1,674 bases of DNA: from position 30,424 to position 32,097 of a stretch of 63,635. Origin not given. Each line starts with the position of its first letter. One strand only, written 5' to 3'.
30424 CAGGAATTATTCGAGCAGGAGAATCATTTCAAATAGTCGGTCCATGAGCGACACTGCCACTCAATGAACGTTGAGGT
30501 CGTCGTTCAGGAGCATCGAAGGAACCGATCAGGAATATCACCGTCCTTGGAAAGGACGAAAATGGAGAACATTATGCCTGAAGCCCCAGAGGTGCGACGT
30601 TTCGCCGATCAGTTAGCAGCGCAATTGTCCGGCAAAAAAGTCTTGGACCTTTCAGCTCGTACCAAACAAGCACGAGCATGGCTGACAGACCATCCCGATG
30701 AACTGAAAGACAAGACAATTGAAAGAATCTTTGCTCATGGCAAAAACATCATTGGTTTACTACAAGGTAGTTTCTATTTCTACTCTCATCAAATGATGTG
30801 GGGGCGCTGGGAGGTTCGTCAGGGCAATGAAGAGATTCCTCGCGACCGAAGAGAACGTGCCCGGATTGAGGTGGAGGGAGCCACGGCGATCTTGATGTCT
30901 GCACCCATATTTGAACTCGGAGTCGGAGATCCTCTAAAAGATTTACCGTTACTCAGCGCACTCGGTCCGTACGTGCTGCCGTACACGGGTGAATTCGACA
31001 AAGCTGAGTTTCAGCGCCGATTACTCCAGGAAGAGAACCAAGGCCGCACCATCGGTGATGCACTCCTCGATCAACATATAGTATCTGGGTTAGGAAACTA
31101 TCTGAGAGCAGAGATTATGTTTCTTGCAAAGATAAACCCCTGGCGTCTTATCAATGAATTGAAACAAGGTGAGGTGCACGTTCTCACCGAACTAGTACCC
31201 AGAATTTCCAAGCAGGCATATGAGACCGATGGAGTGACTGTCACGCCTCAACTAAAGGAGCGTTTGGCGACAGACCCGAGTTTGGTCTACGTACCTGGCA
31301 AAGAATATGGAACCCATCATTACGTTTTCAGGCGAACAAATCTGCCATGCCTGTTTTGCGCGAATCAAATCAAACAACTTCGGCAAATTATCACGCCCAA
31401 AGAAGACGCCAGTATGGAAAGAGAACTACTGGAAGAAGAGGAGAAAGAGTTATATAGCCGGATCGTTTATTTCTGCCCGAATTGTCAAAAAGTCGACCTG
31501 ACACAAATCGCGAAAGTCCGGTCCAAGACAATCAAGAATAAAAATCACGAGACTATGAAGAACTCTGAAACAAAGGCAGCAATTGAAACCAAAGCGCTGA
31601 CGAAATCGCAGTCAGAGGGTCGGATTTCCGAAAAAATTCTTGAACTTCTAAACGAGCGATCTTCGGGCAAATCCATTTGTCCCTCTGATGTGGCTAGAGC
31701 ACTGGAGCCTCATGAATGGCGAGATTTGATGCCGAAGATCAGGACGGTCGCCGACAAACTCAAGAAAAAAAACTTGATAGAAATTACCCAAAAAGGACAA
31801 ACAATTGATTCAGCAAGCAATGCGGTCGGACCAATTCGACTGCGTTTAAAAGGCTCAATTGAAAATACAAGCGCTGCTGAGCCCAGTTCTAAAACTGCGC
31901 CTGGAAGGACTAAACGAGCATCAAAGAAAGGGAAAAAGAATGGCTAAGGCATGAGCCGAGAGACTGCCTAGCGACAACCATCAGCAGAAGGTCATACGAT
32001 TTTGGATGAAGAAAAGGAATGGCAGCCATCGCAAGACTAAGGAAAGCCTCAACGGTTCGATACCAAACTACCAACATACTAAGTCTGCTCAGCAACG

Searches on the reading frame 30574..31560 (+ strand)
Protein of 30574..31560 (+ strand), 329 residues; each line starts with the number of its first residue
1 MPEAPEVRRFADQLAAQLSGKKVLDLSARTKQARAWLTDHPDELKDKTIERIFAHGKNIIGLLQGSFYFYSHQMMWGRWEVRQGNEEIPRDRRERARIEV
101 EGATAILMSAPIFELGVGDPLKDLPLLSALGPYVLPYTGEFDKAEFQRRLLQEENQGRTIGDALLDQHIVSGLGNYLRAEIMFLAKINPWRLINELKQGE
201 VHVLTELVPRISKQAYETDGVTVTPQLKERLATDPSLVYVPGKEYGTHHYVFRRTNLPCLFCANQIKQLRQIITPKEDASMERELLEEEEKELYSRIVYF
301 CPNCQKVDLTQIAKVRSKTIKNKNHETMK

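Call 58: search_solved_structures(query=window:30574-31560:+, max_evalue=0.00001, show_alignments=1)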
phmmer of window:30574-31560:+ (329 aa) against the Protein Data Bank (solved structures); distinct sequences matched with E-value up to 0.00001: 32.
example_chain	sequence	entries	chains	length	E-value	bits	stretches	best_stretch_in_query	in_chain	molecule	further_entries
1k3w_A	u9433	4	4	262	1.4e-20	76.7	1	2-220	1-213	Endonuclease VIII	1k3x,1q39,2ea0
2oq4_A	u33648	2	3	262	3.5e-20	75.4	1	2-220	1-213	Endonuclease VIII | Endonuclease 8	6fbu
1q3b_A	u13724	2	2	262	4.5e-20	75.1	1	2-220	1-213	Endonuclease VIII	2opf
1q3c_A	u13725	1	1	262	7.4e-20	74.3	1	2-220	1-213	Endonuclease VIII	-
1tdz_A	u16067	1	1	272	1.6e-16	63.4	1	1-223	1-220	formamidopyrimidine-DNA glycosylase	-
6fl1_A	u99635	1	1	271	2.1e-16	63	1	2-226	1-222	Formamidopyrimidine-DNA glycosylase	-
6rnr_A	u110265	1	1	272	2.9e-16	62.6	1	2-223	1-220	Formamidopyrimidine-DNA glycosylase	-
6h0s_A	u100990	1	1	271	7.7e-16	61.1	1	2-223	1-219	Formamidopyrimidine-DNA glycosylase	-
1pji_A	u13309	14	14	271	8.5e-16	61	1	2-223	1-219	Formamidopyrimidine-DNA glycosylase | DNA glycosylase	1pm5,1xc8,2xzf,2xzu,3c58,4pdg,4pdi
4pcz_A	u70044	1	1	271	8.8e-16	60.9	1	2-223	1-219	Formamidopyrimidine-DNA glycosylase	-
4pd2_A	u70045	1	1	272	9.4e-16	60.9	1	2-223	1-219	Formamidopyrimidine-DNA glycosylase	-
4cis_A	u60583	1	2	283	9.7e-16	60.8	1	1-223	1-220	FORMAMIDOPYRIMIDIN DNA GLYCOSYLASE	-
1kfv_A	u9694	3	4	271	3.9e-15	58.8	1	3-223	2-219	Formamido-pyrimidine DNA glycosylase | Formamidopyrimidine-DNA glycosylase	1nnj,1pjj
1ee8_A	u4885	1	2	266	3.9e-11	45.7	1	49-267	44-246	MUTM (FPG) PROTEIN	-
6tc6_A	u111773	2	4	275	1.6e-09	40.4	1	122-264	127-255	Formamidopyrimidine-DNA glycosylase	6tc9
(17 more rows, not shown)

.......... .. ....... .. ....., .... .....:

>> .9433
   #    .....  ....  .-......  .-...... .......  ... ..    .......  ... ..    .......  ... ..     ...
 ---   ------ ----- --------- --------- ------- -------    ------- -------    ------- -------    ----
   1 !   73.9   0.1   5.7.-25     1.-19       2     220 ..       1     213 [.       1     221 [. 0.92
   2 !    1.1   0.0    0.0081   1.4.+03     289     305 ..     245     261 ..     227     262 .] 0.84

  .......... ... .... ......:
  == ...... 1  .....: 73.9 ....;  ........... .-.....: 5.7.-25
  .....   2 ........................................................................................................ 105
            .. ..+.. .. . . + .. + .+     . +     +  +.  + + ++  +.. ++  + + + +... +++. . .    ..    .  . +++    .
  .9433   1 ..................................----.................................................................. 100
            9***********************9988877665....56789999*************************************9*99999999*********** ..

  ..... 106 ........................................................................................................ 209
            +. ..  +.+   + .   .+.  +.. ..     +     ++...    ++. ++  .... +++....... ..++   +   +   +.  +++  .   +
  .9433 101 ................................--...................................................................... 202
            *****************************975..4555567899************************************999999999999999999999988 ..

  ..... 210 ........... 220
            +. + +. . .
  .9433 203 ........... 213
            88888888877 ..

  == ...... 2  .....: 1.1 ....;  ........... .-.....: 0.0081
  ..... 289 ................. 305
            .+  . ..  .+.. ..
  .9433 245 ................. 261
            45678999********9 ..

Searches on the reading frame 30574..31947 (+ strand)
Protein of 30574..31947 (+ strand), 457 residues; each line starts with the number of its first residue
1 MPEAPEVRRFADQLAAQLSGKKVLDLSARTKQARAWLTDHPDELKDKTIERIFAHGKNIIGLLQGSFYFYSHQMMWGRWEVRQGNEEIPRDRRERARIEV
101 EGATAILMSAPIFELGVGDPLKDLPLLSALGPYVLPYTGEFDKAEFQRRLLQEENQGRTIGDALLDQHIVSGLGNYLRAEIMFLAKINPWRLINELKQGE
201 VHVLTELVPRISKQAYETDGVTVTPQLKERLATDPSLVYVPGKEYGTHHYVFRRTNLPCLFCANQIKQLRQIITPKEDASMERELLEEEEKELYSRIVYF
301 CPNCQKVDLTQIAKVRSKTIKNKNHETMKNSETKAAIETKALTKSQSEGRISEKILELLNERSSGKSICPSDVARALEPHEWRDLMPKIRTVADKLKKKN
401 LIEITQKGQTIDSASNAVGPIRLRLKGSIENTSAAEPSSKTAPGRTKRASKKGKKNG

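Call 3: search_protein_families(library=pfam, proteins=[window:30574-31947:+], max_evalue=0.01)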
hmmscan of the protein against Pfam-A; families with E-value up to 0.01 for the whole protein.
window:30574-31947:+ (457 aa): 4 families
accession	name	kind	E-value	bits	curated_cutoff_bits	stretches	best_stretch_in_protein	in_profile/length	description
PF11625.14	DUF3253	-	1.8e-24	86.2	22.1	1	350-425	3-80/81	Protein of unknown function (DUF3253)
PF06831.19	H2TH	-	8.5e-15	55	34.7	1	139-224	8-90/93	Formamidopyrimidine-DNA glycosylase H2TH domain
PF01149.29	Fapy_DNA_glyco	-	6.4e-13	49.8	25.5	1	1-103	1-103/117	Formamidopyrimidine-DNA glycosylase N-terminal domain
PF07985.18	SRR1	-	0.0061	16.9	24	0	220-328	72-157/172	SRR1 domain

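Call 22: find_homologous_proteins(query=window:30574-31947:+, max_evalue=0.00001)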
Query window:30574-31947:+ (457 aa): 1121 proteins with E <= 0.00001 among 8000 candidates; the best 120 are listed.
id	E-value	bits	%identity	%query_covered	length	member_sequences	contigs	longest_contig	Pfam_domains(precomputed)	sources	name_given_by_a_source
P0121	4.4e-155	535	69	75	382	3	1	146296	PF06831.20,PF01149.30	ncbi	-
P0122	1.1e-153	530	74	69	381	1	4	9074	PF06831.20,PF01149.30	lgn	-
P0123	5.6e-151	521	70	69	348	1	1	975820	PF06831.20,PF01149.30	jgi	-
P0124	1.9e-149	516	72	70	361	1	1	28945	PF06831.20,PF01149.30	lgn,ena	-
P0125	3.0e-139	483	53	93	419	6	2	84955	PF06831.20,PF01149.30,PF11625.15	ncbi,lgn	-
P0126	2.6e-122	427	51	93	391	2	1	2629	PF06831.20,PF01149.30,PF11625.15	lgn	-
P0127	3.7e-119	416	56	69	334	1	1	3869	PF06831.20,PF01149.30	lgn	-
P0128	1.7e-118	414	57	69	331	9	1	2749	PF06831.20,PF01149.30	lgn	-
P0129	3.0e-118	413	57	69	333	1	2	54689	PF06831.20,PF01149.30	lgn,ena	-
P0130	7.5e-114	399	59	68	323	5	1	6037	PF06831.20,PF01149.30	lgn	-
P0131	2.3e-112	394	56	68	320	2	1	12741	PF06831.20,PF01149.30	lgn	-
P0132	3.5e-111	390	56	68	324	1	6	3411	PF06831.20,PF01149.30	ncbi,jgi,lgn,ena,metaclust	jgi:endonuclease-8|metaclust:\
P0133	1.1e-110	389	57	68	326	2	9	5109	PF06831.20,PF01149.30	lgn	-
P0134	8.1e-110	386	57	68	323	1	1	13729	PF06831.20,PF01149.30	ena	-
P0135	3.7e-109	383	58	67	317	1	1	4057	PF06831.20,PF01149.30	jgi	jgi:formamidopyrimidine-DNA glycosylase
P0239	8.9e-96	339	51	77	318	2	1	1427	PF06831.20,PF11625.15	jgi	jgi:formamidopyrimidine-DNA glycosylase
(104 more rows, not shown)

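Call 23: find_encoding_contigs(protein=P0121, flank=8000, max_places=1)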
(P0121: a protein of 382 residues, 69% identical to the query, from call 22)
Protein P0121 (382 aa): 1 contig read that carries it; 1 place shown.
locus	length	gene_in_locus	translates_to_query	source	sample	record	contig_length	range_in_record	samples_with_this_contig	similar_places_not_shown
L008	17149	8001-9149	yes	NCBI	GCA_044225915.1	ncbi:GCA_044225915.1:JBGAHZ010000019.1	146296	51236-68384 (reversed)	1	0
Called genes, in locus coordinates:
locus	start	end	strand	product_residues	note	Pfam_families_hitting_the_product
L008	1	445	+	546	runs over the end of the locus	PF20154:LNT_N, PF00795:CN_hydrolase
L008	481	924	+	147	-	PF02643:DUF192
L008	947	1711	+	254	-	PF00378:ECH_1, PF16113:ECH_2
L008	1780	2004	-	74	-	-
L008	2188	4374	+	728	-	PF00069:Pkinase, PF07714:PK_Tyr_Ser-Thr, PF14531:Kinase-like (weak)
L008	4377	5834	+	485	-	PF00069:Pkinase, PF01636:APH (faint), PF03109:ABC1 (faint), PF07714:PK_Tyr_Ser-Thr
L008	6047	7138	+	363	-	-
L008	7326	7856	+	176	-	PF03473:MOSC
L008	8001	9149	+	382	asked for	PF01149:Fapy_DNA_glyco, PF06831:H2TH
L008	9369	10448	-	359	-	-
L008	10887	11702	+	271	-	PF00892:EamA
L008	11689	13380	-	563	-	PF00027:cNMP_binding, PF00070:Pyr_redox (faint), PF01946:Thi4 (faint), PF07992:Pyr_redox_2, PF13738:Pyr_redox_3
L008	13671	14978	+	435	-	PF01204:Trehalase, PF22422:MGH1-like_GH, PF03200:Glyco_hydro_63 (faint), PF01204:Trehalase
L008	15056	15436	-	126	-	-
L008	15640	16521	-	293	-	PF00561:Abhydrolase_1, PF12146:Hydrolase_4, PF12697:Abhydrolase_6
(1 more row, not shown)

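Call 24: find_encoding_contigs(protein=P0123, flank=8000, max_places=1)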
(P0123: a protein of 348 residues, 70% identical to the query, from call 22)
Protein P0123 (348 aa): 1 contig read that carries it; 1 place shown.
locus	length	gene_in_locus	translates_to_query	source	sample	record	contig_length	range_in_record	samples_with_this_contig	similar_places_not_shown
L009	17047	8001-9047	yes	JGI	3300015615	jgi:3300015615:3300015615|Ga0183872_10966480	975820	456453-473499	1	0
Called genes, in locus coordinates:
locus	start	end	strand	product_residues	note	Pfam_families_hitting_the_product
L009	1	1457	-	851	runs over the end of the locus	PF14559:TPR_19 (weak), PF13414:TPR_11 (weak), PF00515:TPR_1 (weak), PF07719:TPR_2 (weak), PF13371:TPR_9 (weak), PF13424:TPR_12 (weak), PF25058:ARM_TT21 (weak), PF12895:ANAPC3 (weak), +14 more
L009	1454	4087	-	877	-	PF01624:MutS_I, PF05188:MutS_II, PF05192:MutS_III, PF05190:MutS_IV, PF00488:MutS_V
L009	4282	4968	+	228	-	-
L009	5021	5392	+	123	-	PF03259:Robl_LC7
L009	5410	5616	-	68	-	-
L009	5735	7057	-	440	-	PF00070:Pyr_redox (faint), PF00890:FAD_binding_2 (weak), PF01266:DAO, PF01494:FAD_binding_3 (faint), PF01946:Thi4, PF07992:Pyr_redox_2 (weak), PF13450:NAD_binding_8, PF01593:Amino_oxidase, +4 more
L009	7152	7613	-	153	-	-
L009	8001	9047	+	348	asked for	PF01149:Fapy_DNA_glyco, PF06831:H2TH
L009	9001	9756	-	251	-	PF01255:Prenyltransf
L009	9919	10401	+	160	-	PF09419:PGP_phosphatase (faint), PF00702:Hydrolase (weak), PF13242:Hydrolase_like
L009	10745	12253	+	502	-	PF14559:TPR_19 (weak)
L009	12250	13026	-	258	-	PF00561:Abhydrolase_1, PF12146:Hydrolase_4, PF12697:Abhydrolase_6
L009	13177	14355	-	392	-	PF06925:MGDG_synth, PF04101:Glyco_tran_28_C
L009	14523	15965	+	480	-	PF07819:PGAP1 (weak)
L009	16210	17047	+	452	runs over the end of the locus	PF01336:tRNA_anti-codon, PF00152:tRNA-synt_2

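Call 25: find_encoding_contigs(protein=P0125, flank=8000, max_places=2)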
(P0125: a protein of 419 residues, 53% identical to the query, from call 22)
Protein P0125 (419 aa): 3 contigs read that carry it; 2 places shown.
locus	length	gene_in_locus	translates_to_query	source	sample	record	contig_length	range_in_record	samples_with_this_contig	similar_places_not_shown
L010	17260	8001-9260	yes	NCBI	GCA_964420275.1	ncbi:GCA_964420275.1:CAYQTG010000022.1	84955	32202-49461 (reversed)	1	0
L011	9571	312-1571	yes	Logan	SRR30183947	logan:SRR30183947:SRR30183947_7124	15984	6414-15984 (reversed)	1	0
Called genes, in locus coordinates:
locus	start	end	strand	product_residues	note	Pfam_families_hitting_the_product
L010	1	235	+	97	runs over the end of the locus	-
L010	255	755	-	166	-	-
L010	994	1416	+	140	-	-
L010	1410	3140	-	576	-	PF00069:Pkinase, PF07714:PK_Tyr_Ser-Thr, PF03109:ABC1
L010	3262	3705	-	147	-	-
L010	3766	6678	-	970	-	PF25023:TEN_YD-shell (faint), PF05593:RHS_repeat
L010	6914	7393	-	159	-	-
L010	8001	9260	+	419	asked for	PF01149:Fapy_DNA_glyco, PF06831:H2TH, PF11625:DUF3253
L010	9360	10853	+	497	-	PF00884:Sulfatase, PF16347:SGSH_C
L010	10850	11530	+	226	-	-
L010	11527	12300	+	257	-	PF03372:Exo_endo_phos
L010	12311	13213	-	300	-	PF02567:PhzC-PhzF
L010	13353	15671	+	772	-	PF00069:Pkinase, PF07714:PK_Tyr_Ser-Thr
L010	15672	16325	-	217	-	PF00440:TetR_N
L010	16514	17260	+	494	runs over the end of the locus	PF25919:BSH_CusB (faint), PF00364:Biotin_lipoyl (faint), PF25967:RND-MFP_C (faint), PF25975:CzcB_C (faint), PF25989:YknX_C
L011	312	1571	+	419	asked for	PF01149:Fapy_DNA_glyco, PF06831:H2TH, PF11625:DUF3253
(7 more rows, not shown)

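Call 71: find_related_loci(query=window:30574-31947:+, collection=metagenome_contigs, flank=8000)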
Query window:30574-31947:+ (457 aa) in metagenome_contigs; peptide patterns used: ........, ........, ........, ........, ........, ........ (x = any residue, [..] = any of these).
67 stretches matched a pattern; 2 encode a relative of the query (tblastn E <= 1e-3); 2 distinct loci.
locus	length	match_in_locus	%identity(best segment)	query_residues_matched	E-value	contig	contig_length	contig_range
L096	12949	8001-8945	56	1-313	1e-117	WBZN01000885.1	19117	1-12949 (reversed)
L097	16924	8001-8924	56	1-315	5e-109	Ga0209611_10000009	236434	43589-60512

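Call 83: search_protein_families(library=padloc, proteins=[window:30574-31947:+], max_evalue=0.001)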
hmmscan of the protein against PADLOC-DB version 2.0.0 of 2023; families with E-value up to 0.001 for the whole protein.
window:30574-31947:+ (457 aa): 0 families

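Call 84: search_protein_families(library=ncbifam, proteins=[window:30574-31947:+], max_evalue=0.001)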
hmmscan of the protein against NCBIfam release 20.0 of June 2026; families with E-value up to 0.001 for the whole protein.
window:30574-31947:+ (457 aa): 7 families
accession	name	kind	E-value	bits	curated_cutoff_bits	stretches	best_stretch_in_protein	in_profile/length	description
NF007763.0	PRK10445.1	equivalog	6e-43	147.1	252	1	1-268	1-247/263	endonuclease VIII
NF002211.1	PRK01103.1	equivalog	1.2e-25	90.6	212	1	1-271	1-261/274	bifunctional DNA-formamidopyrimidine glycosylase/DNA-(apurinic or apyrimidinic site) lyase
TIGR00577.1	fpg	equivalog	4.1e-25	88.6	203.3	1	1-305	1-276/276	DNA-formamidopyrimidine glycosylase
NF010551.0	PRK13945.1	equivalog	2.7e-17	63.1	348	1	1-269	1-267/282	DNA-formamidopyrimidine glycosylase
NF011386.0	PRK14811.1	equivalog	1e-16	61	414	1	1-268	1-247/269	DNA-formamidopyrimidine glycosylase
NF011385.0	PRK14810.1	equivalog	4.2e-13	49.4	423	1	1-269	1-257/272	DNA-formamidopyrimidine glycosylase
NF040775.1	endonuc_Nei2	equivalog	5.1e-13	49.1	400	1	1-197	1-183/252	endonuclease VIII Nei2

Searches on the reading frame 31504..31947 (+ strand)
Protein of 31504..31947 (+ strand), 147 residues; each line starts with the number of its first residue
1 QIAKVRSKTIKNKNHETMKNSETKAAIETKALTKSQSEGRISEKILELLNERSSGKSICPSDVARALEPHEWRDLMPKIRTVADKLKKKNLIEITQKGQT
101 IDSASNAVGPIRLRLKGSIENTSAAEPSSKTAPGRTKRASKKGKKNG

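Call 34: search_protein_families(library=pfam, proteins=[window:31504-31947:+], max_evalue=10)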
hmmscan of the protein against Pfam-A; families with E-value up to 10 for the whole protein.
window:31504-31947:+ (147 aa): 4 families
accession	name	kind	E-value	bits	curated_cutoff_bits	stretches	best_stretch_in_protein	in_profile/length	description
PF11625.14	DUF3253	-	2.7e-25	88.8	22.1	1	40-115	3-80/81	Protein of unknown function (DUF3253)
PF22167.2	PH0730-like_N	-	0.058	14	30.2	1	79-100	32-53/60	PH0730-like, N-terminal domain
PF21715.3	CggR_N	-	0.12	12.5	30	1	79-104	34-59/71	CggR N-terminal DNA binding domain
PF15022.11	DUF4522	-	0.14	12.7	27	1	4-55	58-109/117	Protein of unknown function (DUF4522)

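Call 35: search_solved_structures(query=window:31564-31947:+, max_evalue=1, show_alignments=2)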
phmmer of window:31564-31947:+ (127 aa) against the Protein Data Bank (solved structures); distinct sequences matched with E-value up to 1: 5.
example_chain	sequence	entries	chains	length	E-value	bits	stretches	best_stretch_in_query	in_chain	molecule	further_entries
2ns0_A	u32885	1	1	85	4.4e-16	62.5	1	17-95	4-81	Hypothetical protein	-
6neq_z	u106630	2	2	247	0.54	13.9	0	53-91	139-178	Translation initiation factor IF-3, mitochondrial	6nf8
9hfm_8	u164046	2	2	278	0.7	13.5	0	53-91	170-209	Translation initiation factor IF-3, mitochondrial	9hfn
7po0_8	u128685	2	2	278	0.79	13.3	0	53-91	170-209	Mitochondrial translational initiation factor 3, isoform CRA_a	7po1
6rw4_8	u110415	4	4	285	0.84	13.3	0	53-91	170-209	Translation initiation factor IF-3, mitochondrial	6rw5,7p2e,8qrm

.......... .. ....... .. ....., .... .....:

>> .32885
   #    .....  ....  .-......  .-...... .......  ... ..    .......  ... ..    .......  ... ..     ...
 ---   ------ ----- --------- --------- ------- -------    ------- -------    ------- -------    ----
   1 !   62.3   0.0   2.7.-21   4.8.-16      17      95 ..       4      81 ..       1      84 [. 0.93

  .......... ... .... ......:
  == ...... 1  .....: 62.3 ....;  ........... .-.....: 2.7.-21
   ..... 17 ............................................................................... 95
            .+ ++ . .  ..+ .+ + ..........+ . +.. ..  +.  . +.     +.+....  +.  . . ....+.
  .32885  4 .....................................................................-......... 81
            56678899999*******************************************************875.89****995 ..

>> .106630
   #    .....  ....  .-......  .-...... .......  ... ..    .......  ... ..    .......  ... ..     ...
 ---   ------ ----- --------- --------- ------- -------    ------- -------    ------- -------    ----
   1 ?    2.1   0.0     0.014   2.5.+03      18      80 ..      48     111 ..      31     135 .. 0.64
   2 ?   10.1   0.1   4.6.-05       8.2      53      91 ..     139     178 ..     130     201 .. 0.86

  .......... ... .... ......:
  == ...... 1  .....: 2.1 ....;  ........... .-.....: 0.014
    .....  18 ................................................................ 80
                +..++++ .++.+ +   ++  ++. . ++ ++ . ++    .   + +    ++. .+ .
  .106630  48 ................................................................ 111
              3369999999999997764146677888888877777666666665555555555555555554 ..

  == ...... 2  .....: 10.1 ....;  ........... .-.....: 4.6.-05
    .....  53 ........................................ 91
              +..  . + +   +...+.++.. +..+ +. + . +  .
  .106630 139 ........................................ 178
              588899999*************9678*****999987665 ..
